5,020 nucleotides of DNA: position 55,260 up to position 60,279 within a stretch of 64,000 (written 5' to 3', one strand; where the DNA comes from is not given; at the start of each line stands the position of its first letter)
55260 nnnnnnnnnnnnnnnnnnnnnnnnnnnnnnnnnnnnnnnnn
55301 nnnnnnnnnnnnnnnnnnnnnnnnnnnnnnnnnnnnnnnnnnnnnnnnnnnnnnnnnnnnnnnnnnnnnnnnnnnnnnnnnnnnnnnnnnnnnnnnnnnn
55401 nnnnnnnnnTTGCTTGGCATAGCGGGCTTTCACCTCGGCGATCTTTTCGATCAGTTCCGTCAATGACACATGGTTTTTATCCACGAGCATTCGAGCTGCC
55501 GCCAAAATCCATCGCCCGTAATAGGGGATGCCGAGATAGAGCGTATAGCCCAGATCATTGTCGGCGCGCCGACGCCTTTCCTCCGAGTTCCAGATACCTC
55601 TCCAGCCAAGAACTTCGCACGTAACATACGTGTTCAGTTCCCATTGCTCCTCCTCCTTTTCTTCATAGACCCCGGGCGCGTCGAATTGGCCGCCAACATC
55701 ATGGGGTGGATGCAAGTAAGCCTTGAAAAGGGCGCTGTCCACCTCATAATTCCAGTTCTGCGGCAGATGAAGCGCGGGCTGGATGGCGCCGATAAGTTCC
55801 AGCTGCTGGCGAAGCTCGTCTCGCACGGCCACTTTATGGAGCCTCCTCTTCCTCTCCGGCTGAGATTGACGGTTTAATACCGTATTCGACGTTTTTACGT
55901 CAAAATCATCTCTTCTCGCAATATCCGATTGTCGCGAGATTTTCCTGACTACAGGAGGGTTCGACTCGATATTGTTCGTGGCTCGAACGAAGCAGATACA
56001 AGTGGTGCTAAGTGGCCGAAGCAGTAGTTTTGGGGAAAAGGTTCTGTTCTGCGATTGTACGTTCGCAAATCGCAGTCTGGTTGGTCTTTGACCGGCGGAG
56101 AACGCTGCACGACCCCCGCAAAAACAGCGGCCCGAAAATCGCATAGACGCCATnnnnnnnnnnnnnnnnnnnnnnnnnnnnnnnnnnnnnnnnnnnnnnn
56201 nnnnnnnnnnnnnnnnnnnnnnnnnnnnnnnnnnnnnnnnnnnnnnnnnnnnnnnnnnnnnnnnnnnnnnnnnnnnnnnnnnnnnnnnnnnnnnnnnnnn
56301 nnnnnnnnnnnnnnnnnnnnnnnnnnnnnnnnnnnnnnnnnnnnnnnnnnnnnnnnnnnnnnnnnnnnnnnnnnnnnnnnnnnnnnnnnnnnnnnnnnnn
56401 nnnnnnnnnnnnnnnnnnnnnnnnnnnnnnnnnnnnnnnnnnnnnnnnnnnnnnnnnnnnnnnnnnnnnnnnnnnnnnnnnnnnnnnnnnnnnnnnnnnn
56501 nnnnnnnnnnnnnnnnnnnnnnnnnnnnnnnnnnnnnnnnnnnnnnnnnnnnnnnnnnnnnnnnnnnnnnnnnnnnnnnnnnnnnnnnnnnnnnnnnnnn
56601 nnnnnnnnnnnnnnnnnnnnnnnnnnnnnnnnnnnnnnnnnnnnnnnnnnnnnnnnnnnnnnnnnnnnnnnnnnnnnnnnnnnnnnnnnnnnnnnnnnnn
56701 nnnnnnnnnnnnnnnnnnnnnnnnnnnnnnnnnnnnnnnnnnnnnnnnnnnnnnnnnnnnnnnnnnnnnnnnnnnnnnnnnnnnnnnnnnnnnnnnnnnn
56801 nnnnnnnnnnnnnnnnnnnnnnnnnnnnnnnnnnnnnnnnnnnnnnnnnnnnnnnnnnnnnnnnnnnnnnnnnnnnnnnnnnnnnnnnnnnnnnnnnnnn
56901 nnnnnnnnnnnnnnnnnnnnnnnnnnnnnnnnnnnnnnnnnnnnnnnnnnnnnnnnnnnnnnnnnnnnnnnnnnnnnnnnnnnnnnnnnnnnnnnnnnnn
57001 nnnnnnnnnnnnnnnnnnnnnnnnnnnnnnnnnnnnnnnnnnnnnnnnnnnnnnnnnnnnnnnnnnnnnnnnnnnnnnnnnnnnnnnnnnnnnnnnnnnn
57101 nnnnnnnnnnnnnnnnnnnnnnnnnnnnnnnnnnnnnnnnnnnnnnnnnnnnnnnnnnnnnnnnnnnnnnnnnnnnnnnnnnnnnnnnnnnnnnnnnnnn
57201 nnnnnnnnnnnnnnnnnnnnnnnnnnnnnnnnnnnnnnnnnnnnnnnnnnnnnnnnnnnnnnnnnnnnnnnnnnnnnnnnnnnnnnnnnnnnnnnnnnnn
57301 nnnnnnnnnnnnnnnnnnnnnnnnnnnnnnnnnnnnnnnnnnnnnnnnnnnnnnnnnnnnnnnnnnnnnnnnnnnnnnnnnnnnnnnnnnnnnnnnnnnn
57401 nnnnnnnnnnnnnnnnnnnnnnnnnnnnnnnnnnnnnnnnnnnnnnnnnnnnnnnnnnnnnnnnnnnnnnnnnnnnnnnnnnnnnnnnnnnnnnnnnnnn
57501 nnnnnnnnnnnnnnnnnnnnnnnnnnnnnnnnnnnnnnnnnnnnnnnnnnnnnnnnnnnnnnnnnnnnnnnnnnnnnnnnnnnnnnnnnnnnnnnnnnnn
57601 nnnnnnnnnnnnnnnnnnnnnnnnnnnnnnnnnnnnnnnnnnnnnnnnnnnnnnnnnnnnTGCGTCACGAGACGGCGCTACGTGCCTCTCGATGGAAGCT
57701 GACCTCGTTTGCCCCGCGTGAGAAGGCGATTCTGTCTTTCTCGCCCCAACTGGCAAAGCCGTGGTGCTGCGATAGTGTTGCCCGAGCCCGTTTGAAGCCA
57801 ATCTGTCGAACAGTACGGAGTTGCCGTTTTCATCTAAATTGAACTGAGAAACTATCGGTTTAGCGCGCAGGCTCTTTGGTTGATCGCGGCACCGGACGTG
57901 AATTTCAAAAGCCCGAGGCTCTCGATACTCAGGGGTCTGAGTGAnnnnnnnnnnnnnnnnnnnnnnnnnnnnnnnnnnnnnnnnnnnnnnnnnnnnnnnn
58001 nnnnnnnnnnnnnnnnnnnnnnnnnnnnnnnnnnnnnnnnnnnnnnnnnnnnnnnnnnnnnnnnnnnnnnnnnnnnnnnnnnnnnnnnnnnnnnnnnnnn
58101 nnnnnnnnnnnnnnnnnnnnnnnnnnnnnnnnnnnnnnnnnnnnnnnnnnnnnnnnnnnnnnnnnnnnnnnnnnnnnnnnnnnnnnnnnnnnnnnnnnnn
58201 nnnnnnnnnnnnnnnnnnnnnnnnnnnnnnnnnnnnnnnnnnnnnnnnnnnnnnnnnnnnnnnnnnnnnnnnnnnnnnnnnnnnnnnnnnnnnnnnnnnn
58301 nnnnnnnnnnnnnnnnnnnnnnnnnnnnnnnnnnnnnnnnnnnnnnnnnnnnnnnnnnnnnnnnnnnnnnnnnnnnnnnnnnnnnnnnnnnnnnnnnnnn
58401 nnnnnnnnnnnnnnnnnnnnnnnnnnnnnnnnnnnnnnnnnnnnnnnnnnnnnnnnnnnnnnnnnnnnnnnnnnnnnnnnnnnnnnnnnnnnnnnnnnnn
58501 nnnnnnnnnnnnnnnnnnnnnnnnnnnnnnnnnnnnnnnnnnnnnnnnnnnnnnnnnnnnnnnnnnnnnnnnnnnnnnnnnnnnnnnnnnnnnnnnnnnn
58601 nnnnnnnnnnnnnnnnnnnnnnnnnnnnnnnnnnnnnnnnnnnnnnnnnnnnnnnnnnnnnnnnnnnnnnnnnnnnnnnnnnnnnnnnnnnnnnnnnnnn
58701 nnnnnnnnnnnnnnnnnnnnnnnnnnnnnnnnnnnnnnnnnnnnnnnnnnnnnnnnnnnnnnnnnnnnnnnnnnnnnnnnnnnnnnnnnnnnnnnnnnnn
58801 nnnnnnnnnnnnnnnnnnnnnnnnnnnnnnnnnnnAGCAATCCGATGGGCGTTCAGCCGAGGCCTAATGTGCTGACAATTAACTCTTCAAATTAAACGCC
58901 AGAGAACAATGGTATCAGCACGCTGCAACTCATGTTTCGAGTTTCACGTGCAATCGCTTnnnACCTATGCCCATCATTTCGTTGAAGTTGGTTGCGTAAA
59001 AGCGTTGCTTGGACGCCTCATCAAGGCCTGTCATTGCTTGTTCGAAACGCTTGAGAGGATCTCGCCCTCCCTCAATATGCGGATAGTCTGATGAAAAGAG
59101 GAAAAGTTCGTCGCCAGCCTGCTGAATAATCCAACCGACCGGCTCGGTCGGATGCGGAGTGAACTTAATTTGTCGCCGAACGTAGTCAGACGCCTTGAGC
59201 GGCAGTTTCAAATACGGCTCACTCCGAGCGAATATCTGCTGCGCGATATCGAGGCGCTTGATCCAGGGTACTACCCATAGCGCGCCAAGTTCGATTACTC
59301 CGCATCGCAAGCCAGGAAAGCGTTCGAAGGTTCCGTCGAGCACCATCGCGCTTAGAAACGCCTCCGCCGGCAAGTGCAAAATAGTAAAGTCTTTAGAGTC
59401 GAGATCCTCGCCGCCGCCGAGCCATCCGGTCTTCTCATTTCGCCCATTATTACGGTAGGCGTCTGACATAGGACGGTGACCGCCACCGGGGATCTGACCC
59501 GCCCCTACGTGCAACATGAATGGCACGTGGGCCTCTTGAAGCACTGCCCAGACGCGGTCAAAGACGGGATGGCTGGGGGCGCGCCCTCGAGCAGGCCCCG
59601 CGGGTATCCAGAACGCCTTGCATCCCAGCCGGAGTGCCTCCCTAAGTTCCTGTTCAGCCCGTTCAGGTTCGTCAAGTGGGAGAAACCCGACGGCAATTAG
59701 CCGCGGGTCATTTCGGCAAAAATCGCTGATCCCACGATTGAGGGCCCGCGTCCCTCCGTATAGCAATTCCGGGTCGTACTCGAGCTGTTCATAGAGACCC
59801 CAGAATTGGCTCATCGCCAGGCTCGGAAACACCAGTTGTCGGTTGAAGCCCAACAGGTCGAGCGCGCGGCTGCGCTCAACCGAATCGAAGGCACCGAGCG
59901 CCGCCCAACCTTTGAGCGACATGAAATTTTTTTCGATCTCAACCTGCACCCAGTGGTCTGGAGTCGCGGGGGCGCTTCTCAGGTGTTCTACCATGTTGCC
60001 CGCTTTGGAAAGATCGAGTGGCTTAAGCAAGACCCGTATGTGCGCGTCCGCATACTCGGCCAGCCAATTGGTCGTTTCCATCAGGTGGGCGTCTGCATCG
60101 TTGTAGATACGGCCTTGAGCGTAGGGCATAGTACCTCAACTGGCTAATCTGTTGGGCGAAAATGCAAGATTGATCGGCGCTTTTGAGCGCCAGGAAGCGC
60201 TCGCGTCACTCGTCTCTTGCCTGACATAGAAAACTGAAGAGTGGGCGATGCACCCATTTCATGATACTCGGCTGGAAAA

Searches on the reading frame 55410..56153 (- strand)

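Call 43: search_protein_families(library=pfam, proteins=[window:55410-56153:-], max_evalue=0.00001)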
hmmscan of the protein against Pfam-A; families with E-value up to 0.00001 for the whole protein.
window:55410-56153:- (248 aa): 1 family
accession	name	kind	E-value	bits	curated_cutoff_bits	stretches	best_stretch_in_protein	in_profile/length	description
PF21006.2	NHase_beta_N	-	2e-16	60.5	21.5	1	150-244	4-101/115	Nitrile hydratase beta subunit, N-terminal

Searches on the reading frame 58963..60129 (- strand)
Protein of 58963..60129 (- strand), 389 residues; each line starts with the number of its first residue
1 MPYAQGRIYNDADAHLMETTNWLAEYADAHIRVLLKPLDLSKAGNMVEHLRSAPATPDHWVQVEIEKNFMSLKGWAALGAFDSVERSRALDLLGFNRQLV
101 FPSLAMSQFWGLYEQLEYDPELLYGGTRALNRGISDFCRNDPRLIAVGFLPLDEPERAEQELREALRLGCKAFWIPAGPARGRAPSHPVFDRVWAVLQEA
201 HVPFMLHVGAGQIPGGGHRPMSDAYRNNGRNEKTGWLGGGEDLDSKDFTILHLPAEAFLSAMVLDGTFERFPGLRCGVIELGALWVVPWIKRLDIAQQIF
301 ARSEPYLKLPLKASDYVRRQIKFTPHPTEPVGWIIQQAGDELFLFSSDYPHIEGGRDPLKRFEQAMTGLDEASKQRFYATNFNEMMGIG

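Call 43: search_protein_families(library=pfam, proteins=[window:58963-60129:-], max_evalue=0.00001)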
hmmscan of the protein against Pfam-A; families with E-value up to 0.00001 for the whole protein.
window:58963-60129:- (389 aa): 1 family
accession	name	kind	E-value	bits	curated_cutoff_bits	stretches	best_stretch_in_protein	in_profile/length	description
PF04909.20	Amidohydro_2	-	2e-15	57.8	26.4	1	129-381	65-282/289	Amidohydrolase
